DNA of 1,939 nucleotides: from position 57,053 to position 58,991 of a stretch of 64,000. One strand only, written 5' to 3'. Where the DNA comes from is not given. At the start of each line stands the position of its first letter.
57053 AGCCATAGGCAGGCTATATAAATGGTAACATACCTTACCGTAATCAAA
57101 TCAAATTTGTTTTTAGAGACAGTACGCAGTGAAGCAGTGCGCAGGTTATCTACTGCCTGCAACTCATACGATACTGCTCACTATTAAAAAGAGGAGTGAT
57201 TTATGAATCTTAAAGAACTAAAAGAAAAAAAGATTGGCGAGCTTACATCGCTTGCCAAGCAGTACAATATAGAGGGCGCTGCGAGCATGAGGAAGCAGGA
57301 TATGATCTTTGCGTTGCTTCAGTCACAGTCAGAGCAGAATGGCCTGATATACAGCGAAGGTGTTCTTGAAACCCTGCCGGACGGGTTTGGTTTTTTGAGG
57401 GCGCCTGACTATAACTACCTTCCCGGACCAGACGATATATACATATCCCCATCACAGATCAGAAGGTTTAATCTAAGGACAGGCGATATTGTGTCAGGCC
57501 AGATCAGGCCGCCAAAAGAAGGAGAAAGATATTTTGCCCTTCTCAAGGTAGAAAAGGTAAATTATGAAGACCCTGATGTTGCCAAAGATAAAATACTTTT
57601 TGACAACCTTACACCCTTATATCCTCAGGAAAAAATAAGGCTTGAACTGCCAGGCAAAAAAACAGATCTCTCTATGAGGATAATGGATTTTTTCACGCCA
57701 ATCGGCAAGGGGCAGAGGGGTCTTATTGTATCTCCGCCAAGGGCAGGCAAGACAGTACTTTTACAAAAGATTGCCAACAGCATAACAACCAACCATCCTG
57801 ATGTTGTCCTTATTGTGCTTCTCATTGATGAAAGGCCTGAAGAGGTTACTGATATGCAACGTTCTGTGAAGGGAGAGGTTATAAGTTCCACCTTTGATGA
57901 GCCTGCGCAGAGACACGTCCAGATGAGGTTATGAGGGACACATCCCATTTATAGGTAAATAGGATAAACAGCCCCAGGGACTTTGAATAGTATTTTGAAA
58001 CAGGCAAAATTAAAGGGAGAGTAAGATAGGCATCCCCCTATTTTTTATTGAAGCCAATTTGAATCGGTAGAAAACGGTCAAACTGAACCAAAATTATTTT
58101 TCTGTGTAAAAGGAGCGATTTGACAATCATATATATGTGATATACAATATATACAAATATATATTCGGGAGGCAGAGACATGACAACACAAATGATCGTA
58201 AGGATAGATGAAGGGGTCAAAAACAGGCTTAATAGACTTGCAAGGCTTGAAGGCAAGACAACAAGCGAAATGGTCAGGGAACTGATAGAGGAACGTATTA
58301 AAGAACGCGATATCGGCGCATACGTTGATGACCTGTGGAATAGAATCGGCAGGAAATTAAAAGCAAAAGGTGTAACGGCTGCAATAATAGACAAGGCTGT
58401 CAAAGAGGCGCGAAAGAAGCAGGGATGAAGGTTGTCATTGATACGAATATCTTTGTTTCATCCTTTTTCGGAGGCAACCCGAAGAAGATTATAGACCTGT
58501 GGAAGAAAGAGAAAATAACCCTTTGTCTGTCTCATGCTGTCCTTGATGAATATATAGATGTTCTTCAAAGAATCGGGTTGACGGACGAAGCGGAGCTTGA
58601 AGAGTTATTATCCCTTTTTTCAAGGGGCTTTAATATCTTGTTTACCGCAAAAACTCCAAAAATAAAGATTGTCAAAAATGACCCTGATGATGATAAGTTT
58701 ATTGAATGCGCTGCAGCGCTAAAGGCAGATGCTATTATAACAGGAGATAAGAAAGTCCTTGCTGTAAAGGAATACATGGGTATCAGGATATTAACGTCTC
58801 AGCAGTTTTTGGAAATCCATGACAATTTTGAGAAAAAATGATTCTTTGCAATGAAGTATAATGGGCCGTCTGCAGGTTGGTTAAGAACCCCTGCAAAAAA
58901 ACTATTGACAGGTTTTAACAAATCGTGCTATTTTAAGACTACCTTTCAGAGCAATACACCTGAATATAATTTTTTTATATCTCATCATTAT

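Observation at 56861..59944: Partial duplication of rho (promoter, leader and codons 1-240) separated from full-length rho by an RHH-PIN toxin-antitoxin cassette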

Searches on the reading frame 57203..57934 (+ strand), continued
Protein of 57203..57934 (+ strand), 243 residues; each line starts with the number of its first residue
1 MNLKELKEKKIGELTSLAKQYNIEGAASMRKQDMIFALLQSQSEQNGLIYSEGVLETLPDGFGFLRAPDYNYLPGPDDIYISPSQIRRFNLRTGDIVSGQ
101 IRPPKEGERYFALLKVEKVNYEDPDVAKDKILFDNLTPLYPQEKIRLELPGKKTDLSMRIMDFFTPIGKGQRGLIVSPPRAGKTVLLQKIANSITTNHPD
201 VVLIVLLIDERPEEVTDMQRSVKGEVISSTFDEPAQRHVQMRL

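Call 45: search_solved_structures(query=window:57203-57931:+, max_evalue=1e-20, show_alignments=1)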
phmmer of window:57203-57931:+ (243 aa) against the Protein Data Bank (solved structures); distinct sequences matched with E-value up to 1e-20: 14.
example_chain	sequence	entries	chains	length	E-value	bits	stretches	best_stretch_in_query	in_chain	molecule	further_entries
8q3p_a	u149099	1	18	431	1.3e-99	335.8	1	1-241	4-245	Transcription termination factor Rho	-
1pv4_A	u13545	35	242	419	1.4e-99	335.7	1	1-241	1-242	Transcription termination factor rho | Rho transcription termination factor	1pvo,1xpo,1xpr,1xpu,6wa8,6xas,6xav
5jji_A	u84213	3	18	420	1.4e-99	335.7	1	1-241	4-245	Transcription termination factor Rho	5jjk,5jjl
3ice_A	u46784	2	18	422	1.4e-99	335.7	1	1-241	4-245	Transcription termination factor rho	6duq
2ht1_A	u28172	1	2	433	1.6e-99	335.6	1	1-241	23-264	Transcription termination factor rho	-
8q3q_a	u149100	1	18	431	2.9e-99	334.7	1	1-241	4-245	Transcription termination factor Rho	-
9ff7_A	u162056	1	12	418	6.8e-99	333.5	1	1-241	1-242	Transcription termination factor Rho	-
8pex_A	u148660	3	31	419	3.5e-98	331.1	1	1-241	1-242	Transcription termination factor Rho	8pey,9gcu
3l0o_A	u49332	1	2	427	2.4e-82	279.3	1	2-240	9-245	Transcription termination factor rho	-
8hsj_A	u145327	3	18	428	1.9e-67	230.6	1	3-241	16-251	Transcription termination factor Rho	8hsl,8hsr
7oqh_A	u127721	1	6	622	2.3e-56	194.3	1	52-240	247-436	Transcription termination factor Rho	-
1a62_A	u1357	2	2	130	7e-48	166.6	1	1-130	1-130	RHO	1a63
2a8v_A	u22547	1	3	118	4.9e-44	154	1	1-117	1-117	RNA BINDING DOMAIN OF RHO TRANSCRIPTION TERMINATION FACTOR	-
1a8v_A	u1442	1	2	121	5.4e-44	153.8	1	1-117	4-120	TRANSCRIPTION TERMINATION FACTOR RHO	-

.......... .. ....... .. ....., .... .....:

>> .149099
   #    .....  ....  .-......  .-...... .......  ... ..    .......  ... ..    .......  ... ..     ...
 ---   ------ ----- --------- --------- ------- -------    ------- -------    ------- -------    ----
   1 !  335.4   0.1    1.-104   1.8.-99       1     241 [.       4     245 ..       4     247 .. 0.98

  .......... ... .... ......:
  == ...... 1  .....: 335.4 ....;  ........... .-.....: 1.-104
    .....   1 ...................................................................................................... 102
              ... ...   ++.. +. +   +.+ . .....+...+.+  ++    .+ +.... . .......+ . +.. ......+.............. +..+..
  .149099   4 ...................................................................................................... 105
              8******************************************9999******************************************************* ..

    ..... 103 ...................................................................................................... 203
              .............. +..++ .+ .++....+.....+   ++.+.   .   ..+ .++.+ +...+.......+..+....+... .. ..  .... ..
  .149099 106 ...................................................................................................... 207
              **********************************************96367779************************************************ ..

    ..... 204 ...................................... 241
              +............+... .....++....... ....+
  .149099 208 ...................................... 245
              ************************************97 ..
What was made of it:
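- The N-terminal RNA-binding domain of Rho is a stable autonomous fold that has been solved alone (PDB 1a62, 2a8v, listed in call 45).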

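Call 50: find_encoding_contigs(protein=P0018, flank=5000, max_places=4)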
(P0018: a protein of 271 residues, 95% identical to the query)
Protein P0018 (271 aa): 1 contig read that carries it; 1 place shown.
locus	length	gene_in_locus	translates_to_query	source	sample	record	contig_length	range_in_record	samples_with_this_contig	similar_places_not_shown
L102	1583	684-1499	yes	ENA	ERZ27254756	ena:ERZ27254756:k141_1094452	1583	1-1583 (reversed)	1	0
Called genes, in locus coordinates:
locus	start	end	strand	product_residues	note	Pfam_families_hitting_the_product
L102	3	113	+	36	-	?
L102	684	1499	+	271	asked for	PF07498:Rho_N, PF07497:Rho_RNA_bind, PF00006:ATP-synt_ab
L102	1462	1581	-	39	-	?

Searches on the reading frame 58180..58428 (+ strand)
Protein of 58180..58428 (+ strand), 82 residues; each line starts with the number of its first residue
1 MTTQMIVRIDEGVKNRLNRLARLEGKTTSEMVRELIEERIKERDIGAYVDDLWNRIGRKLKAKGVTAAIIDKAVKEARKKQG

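Call 7: search_protein_families(library=pfam, proteins=[window:58180-58428:+], max_evalue=0.01)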
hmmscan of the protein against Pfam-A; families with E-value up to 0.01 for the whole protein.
window:58180-58428:+ (82 aa): 6 families
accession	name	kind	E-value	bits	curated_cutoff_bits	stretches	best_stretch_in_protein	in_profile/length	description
PF01402.27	RHH_1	-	5.6e-06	26.6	20.5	1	7-41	4-38/39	Ribbon-helix-helix protein, copG family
PF07878.17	RHH_5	-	0.00022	21.3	26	1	11-43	10-42/43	CopG-like RHH_1 or ribbon-helix-helix domain, RHH_5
PF19807.5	DUF6290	-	0.00043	20.9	27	1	2-42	2-41/72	Family of unknown function (DUF6290)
PF02697.20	VAPB_antitox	-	0.00088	20.5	27.9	1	7-52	3-49/69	Putative antitoxin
PF02631.22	RecX_HTH2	-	0.0026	18.4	26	1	54-73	22-41/42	RecX, second three-helix domain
PF24434.1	DUF7557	-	0.0082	16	25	0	7-36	4-32/45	Family of unknown function (DUF7557)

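Call 13: find_encoding_contigs(protein=window:58180-58428:+, flank=10000, max_places=10)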
Protein window:58180-58428:+ (82 aa): 5 contigs read that carry it; 5 places shown.
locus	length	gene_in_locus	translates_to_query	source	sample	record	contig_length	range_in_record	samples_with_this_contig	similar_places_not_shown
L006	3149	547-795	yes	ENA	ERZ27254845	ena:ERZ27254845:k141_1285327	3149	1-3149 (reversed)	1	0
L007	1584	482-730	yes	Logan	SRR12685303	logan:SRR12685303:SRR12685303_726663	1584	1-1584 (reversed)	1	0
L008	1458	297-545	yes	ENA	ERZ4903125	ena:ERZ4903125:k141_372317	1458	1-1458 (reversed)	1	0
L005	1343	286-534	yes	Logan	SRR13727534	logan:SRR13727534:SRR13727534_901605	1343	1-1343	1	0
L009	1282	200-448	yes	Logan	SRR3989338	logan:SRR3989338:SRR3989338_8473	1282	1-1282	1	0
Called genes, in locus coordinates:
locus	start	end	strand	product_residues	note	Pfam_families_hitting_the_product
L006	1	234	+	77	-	?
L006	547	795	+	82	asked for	PF10723:RepB-RCR_reg (weak), PF01402:RHH_1 (weak)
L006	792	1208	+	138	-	PF01850:PIN (weak), PF13470:PIN_3, PF16289:PIN_12 (weak)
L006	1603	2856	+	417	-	PF07498:Rho_N, PF07497:Rho_RNA_bind, PF00006:ATP-synt_ab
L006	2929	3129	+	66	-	-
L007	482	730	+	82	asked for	PF10723:RepB-RCR_reg (weak), PF01402:RHH_1 (weak)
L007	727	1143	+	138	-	PF01850:PIN (weak), PF13470:PIN_3, PF16289:PIN_12 (weak)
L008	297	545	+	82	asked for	PF10723:RepB-RCR_reg (weak), PF01402:RHH_1 (weak)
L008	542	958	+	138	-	PF01850:PIN (weak), PF13470:PIN_3, PF16289:PIN_12 (weak)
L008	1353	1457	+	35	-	?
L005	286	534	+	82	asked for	PF10723:RepB-RCR_reg (weak), PF01402:RHH_1 (weak)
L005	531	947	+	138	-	PF01850:PIN (weak), PF13470:PIN_3, PF16289:PIN_12 (weak)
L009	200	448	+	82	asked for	PF10723:RepB-RCR_reg (weak), PF01402:RHH_1 (weak)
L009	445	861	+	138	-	PF01850:PIN (weak), PF13470:PIN_3, PF16289:PIN_12 (weak)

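Call 51: search_protein_families(library=ncbifam, proteins=[window:58180-58428:+], max_evalue=0.01)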
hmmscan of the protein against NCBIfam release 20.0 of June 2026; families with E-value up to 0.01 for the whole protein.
window:58180-58428:+ (82 aa): 4 families
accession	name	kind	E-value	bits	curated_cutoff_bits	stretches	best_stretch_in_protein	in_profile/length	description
NF048017.1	antitoxin_RelB_like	equivalog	4.3e-06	26.9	50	1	8-42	1-35/70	type II toxin-antitoxin system RelB family antitoxin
NF010256.0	PRK13702.1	subfamily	0.00053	20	87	1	7-44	46-83/85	replication regulatory protein RepA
NF046040.1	RelB_antitoxin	equivalog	0.002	18.4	50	1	7-41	3-37/69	type II toxin-antitoxin system RelB family antitoxin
NF041551.1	YlcI_YnfO_N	subfamily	0.0027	17.7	30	1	1-43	1-42/42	YlcI/YnfO family protein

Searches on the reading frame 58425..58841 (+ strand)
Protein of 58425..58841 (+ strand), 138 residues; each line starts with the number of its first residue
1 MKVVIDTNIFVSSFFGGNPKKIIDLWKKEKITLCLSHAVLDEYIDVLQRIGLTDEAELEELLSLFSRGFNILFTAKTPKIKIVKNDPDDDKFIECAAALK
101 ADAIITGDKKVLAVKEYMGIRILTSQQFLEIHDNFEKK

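Call 7: search_protein_families(library=pfam, proteins=[window:58425-58841:+], max_evalue=0.01)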
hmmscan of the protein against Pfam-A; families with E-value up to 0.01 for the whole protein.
window:58425-58841:+ (138 aa): 4 families
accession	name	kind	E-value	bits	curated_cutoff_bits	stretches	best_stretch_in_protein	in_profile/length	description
PF13470.12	PIN_3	-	6.2e-21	75.8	27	1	2-110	1-115/115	PIN domain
PF01850.27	PIN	-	1.1e-06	29.6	23.6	1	3-114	1-117/120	PIN domain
PF16289.11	PIN_12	-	3.2e-06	28.1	32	1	3-50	1-52/172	PIN domain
PF10130.15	PIN_2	-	0.00015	22.4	22.4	1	4-112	1-116/133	PIN domain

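Call 12: find_encoding_contigs(protein=window:58425-58841:+, flank=10000, max_places=10)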
Protein window:58425-58841:+ (138 aa): 1 contig read that carries it; 1 place shown.
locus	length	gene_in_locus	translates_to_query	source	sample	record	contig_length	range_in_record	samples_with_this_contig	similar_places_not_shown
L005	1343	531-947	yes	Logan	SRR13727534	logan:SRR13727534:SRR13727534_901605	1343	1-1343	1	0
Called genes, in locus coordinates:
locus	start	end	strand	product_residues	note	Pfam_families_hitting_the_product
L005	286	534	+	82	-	PF10723:RepB-RCR_reg (weak), PF01402:RHH_1 (weak)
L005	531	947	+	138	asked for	PF01850:PIN (weak), PF13470:PIN_3, PF16289:PIN_12 (weak)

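Call 34: find_homologous_proteins(query=window:58425-58838:+, max_evalue=1e-20)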
Query window:58425-58838:+ (138 aa): 2649 proteins with E <= 1e-20 among 2748 candidates; the best 120 are listed.
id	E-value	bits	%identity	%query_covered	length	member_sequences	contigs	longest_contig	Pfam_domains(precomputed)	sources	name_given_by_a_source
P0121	1.3e-79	283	97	100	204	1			PF01850.28,PF13470.13,PF16289.12,PF01402.28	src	-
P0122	4.6e-79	281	94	100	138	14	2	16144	PF01850.28,PF13470.13,PF16289.12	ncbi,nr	ncbi:MAG: putative toxin-antitoxin system toxin component, PIN family [Deltaproteobacteria bacterium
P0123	1.2e-73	263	86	100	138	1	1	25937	PF13470.13,PF16289.12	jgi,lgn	jgi:hypothetical protein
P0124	4.5e-73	261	86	100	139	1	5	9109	PF13470.13,PF16289.12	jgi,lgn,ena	-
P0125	4.6e-73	261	89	96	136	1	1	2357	PF01850.28,PF13470.13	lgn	-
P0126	2.7e-72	259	85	98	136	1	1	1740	PF01850.28,PF13470.13,PF16289.12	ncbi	-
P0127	7.0e-72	257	85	100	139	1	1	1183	PF13470.13,PF16289.12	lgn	-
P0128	6.8e-70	251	87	96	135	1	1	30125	PF01850.28,PF13470.13,PF16289.12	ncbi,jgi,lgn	-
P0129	8.9e-70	251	86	96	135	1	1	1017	PF01850.28,PF13470.13,PF16289.12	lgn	-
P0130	9.4e-70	251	85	96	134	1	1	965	PF13470.13,PF16289.12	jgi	jgi:putative PIN family toxin of toxin-antitoxin system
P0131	9.8e-70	251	84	98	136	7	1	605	PF01850.28,PF13470.13,PF16289.12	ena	-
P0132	1.4e-69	250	90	96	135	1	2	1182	PF13470.13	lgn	-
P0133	1.6e-69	250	83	98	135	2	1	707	PF01850.28,PF13470.13,PF16289.12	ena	-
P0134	2.6e-69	249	84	98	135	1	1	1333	PF01850.28,PF13470.13,PF16289.12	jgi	jgi:hypothetical protein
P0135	2.7e-69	249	86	97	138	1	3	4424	PF01850.28,PF13470.13,PF16289.12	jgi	-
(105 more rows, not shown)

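Call 36: find_encoding_contigs(protein=P0122, flank=10000, max_places=8)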
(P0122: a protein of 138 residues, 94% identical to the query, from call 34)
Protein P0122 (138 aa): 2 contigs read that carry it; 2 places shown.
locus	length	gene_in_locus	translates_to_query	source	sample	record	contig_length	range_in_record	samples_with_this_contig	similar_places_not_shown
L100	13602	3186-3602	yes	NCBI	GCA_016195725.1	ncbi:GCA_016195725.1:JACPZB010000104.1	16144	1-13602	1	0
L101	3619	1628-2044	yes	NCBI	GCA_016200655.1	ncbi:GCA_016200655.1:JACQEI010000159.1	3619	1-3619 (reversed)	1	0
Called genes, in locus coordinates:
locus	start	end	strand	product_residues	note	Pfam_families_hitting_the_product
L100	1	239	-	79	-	?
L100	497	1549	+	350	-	PF04055:Radical_SAM, PF13353:Fer4_12 (weak)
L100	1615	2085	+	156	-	PF05402:PqqD (faint)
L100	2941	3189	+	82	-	PF01402:RHH_1 (weak)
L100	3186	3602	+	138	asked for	PF01850:PIN (weak), PF13470:PIN_3, PF16289:PIN_12 (weak)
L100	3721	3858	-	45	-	-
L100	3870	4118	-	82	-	PF18506:RelB-like (weak)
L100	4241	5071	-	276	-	PF01547:SBP_bac_1, PF13531:SBP_bac_11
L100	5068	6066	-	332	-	PF01210:NAD_Gly3P_dh_N, PF02558:ApbA, PF03446:NAD_binding_2 (weak), PF03807:F420_oxidored (weak), PF07479:NAD_Gly3P_dh_C, PF20618:GPD_NAD_C_bact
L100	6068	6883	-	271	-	PF24575:TPR_Slam (faint), PF09976:TPR_21 (faint), PF13181:TPR_8 (faint), PF13424:TPR_12 (faint), PF13525:YfiO (faint), PF00515:TPR_1 (faint), PF07719:TPR_2 (faint), PF13174:TPR_6 (faint), +3 more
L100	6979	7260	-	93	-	PF01909:NTP_transf_2, PF18765:Polbeta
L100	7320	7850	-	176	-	-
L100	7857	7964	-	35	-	PF03989:DNA_gyraseA_C (weak)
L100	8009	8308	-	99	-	-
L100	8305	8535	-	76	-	PF09720:Unstab_antitox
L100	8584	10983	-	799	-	PF00521:DNA_topoisoIV, PF03989:DNA_gyraseA_C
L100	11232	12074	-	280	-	-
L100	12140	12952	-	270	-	PF12679:ABC2_membrane_2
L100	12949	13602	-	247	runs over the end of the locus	PF00005:ABC_tran, PF13304:AAA_21 (weak)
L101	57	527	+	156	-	PF05402:PqqD (faint)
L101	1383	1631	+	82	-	PF01402:RHH_1 (weak)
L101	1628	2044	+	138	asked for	PF01850:PIN (weak), PF13470:PIN_3, PF16289:PIN_12 (weak)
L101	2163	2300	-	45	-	-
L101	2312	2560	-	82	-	PF18506:RelB-like (weak)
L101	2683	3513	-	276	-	PF01547:SBP_bac_1, PF13531:SBP_bac_11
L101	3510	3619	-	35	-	?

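Call 51: search_protein_families(library=ncbifam, proteins=[window:58425-58841:+], max_evalue=0.01)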
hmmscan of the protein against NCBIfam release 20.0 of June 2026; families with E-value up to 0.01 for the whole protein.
window:58425-58841:+ (138 aa): 2 families
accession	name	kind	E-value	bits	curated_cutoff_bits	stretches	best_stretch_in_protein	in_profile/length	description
TIGR00305.1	TIGR00305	equivalog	1.8e-16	60.5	29.15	1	2-112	1-113/115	putative toxin-antitoxin system toxin component, PIN family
NF046100.1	RSP_2648_fam_PIN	equivalog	0.0096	15.9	170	1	25-109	20-106/177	RSP_2648 family PIN domain-containing protein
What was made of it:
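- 58117..58855 (+): Core RHH-PIN type II toxin-antitoxin cassette. It has its own promoter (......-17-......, 58120-58148), the RHH antitoxin (58180-58428) and the PIN toxin (58425-58841). TIGR00305 (call 51).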
